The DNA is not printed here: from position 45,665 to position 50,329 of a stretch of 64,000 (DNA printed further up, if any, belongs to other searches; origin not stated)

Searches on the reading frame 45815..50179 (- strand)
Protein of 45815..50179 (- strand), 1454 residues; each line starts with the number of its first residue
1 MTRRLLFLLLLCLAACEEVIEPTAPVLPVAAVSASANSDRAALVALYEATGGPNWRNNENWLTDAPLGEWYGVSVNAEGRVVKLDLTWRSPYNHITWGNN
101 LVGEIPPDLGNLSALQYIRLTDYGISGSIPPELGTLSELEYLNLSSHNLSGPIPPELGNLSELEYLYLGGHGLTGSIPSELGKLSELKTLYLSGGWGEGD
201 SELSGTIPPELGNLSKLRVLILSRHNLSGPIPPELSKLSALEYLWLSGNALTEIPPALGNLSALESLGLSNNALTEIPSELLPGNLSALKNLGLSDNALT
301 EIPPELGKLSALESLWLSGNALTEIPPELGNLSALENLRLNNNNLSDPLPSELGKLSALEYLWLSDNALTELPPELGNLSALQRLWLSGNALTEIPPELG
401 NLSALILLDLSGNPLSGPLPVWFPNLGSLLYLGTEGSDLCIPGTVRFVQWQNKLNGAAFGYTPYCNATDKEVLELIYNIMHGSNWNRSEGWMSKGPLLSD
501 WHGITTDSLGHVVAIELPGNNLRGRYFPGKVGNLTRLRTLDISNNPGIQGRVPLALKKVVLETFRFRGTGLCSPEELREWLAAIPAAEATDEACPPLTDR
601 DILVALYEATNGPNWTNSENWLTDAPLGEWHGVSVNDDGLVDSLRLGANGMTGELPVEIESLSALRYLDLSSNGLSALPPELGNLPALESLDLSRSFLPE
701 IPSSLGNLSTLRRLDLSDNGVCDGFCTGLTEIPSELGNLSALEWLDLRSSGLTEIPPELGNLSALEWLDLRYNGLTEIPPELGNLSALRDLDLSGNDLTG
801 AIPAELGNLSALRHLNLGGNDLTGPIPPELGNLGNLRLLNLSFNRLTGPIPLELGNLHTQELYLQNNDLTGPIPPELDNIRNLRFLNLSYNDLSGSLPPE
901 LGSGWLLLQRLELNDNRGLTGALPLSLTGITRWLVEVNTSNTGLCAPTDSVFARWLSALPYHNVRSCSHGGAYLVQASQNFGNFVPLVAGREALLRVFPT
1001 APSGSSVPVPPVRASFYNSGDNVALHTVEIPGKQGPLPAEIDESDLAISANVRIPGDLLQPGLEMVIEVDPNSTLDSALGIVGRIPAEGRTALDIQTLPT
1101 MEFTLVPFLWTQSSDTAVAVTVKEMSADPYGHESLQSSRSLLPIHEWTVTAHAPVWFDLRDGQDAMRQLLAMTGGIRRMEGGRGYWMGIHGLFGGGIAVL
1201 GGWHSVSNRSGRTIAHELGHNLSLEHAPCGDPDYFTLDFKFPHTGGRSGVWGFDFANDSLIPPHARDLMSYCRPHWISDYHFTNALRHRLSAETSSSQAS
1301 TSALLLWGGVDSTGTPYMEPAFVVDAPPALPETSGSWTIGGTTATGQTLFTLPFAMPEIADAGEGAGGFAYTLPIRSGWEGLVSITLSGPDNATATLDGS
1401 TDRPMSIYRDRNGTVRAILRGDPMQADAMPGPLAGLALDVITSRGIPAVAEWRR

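Call 74: search_protein_families(library=pfam, proteins=[window:45815-50179:-], max_evalue=0.001)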
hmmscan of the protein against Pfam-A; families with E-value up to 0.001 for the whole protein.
window:45815-50179:- (1454 aa): 9 families
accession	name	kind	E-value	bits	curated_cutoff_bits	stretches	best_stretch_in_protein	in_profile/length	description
PF23598.1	LRR_14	-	1.7e-68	231.4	40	6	735-845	42-150/353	Leucine-rich repeat region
PF00560.39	LRR_1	-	8.7e-64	198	20.6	0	812-833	2-23/23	Leucine Rich Repeat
PF12799.13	LRR_4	-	1.2e-58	194.3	27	9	359-396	3-40/44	Leucine Rich repeats (2 copies)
PF13855.12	LRR_8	-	3.7e-55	184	27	8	741-798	2-61/61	Leucine rich repeat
PF25019.1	LRR_R13L1-DRL21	-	2.9e-09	37.3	27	0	256-318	63-125/127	R13L1/DRL21 LRRs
PF23211.1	LRR_LRWD1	-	7.9e-09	35.9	28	0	665-739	23-91/190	Leucine-rich repeat and WD repeat-containing protein 1, LRR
PF23952.1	LRR_EndoS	-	3.6e-08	34.1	27.9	0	654-695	73-115/116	Endo-beta-N-acetylglucosaminidase EndoS LRR domain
PF24048.1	LRR_NXF1-5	-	0.00031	20.8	30.5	0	260-324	52-118/142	NXF1/2/3/5 leucine-rich repeat domain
PF10462.15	Peptidase_M66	-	0.00032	20.2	20.6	1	1194-1265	175-246/306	Peptidase M66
